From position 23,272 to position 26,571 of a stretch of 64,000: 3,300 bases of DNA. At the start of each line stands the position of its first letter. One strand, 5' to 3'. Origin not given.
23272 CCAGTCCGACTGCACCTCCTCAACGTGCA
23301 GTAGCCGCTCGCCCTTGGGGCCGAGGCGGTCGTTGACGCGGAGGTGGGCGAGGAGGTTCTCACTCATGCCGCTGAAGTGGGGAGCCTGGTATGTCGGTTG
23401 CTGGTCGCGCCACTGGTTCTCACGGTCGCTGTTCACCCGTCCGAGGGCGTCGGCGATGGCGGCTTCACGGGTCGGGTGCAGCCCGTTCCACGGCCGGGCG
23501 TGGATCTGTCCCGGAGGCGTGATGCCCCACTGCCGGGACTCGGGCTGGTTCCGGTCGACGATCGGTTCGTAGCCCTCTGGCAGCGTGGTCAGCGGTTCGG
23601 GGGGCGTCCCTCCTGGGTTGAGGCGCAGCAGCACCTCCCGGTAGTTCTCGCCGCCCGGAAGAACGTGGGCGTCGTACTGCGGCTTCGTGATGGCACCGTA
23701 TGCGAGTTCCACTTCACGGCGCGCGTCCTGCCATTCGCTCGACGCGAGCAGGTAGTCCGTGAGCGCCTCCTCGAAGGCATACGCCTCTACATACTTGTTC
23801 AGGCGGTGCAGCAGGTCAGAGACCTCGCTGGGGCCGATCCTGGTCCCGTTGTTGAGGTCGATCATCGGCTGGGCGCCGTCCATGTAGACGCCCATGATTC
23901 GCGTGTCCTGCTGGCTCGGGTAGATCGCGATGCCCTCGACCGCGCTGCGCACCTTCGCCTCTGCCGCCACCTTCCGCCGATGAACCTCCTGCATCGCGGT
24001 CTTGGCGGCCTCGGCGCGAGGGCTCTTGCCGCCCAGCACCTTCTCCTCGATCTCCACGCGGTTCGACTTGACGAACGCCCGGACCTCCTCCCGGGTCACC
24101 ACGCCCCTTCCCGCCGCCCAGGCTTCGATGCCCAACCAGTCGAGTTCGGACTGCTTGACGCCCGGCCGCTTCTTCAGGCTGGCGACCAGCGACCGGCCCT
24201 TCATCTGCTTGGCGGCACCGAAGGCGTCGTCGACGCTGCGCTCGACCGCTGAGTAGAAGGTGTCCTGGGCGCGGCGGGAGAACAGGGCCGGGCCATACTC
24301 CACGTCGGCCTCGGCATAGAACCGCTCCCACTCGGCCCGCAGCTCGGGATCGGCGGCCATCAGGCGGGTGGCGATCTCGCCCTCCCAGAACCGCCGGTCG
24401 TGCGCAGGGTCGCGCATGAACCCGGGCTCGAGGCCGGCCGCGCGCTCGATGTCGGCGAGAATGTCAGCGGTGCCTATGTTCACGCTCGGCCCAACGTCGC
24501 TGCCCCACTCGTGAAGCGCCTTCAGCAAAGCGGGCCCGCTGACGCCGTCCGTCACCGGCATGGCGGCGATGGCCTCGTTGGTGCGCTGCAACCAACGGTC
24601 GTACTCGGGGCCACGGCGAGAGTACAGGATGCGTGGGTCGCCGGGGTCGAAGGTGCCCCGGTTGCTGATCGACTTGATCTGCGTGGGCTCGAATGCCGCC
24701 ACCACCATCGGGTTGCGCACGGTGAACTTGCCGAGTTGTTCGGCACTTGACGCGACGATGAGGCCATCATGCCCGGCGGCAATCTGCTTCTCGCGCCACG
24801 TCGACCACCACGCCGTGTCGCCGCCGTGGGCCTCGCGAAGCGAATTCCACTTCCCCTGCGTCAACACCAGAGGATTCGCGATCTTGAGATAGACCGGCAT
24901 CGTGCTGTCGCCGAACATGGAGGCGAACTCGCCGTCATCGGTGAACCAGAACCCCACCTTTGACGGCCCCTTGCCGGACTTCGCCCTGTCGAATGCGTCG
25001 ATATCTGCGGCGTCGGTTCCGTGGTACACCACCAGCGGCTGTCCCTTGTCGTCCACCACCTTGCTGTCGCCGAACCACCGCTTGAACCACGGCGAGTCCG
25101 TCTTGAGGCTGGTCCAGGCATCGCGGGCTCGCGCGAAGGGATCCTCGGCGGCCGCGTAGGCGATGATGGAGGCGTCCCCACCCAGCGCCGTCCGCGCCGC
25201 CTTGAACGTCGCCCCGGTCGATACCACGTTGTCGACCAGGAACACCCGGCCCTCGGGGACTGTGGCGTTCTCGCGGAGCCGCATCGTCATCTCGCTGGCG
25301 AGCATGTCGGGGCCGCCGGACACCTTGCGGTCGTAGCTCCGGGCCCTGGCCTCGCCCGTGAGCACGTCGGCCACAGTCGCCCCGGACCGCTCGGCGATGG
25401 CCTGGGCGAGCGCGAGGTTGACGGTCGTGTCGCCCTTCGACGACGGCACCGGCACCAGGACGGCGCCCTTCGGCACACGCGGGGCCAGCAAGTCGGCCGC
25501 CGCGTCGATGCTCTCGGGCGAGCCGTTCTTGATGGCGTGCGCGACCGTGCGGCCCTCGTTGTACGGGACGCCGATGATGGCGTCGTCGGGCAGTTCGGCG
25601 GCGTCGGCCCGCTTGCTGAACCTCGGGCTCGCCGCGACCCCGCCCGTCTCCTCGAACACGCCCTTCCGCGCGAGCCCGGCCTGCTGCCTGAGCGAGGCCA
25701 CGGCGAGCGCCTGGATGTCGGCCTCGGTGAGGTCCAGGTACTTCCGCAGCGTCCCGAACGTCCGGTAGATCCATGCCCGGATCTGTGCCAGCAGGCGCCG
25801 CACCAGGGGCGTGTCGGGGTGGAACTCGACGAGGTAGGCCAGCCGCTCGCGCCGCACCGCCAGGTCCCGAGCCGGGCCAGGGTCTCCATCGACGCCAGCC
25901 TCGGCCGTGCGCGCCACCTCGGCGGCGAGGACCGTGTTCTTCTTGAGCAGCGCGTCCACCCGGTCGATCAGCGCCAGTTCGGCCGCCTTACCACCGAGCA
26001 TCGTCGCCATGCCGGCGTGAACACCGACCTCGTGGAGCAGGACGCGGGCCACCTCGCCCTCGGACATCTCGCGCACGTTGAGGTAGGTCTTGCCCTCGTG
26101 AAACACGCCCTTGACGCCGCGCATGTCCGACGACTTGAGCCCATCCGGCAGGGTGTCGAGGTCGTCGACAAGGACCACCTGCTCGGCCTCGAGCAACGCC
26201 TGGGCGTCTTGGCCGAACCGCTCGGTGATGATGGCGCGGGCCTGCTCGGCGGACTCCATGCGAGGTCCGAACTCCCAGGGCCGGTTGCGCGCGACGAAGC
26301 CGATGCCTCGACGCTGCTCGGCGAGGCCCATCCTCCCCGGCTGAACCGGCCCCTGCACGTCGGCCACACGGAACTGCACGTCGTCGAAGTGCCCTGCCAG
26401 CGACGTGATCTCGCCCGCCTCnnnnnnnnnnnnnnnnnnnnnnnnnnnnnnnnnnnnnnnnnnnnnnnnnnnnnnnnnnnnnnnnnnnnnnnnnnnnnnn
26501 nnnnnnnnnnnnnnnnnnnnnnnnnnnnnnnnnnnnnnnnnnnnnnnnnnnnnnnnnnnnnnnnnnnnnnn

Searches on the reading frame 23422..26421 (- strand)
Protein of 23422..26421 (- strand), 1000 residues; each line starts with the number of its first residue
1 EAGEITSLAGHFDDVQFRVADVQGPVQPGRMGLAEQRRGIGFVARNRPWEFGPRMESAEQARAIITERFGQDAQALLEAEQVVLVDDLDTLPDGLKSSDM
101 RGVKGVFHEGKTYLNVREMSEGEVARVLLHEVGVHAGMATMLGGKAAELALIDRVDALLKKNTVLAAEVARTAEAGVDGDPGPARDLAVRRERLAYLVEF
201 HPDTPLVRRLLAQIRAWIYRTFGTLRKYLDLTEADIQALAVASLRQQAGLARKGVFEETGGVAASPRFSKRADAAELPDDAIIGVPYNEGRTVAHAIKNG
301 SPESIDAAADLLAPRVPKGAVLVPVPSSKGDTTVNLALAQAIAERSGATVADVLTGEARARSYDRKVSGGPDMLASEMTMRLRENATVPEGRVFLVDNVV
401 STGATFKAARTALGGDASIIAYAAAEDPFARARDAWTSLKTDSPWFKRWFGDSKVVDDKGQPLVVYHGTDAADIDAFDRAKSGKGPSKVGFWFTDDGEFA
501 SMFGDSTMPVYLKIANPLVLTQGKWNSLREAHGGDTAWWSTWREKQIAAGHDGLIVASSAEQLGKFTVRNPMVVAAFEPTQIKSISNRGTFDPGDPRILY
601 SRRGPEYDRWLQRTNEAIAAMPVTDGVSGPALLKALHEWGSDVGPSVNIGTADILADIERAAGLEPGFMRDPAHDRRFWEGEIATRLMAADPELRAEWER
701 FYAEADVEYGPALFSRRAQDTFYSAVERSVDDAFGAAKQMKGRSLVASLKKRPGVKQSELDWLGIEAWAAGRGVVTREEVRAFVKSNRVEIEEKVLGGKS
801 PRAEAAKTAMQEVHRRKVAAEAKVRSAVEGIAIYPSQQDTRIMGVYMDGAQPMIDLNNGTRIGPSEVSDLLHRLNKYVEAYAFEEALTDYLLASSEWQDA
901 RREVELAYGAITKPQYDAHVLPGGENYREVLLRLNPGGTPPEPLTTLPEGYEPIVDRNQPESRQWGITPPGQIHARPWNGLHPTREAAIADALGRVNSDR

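Call 72: search_protein_families(library=pfam, proteins=[window:23422-26421:-], max_evalue=0.001)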
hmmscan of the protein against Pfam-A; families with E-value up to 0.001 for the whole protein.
window:23422-26421:- (1000 aa): 1 family
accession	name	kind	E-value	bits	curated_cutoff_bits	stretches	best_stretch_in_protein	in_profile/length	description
PF18760.7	ART-PolyVal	-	6.5e-23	82.5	31.2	1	457-587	1-135/140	ADP-Ribosyltransferase in polyvalent proteins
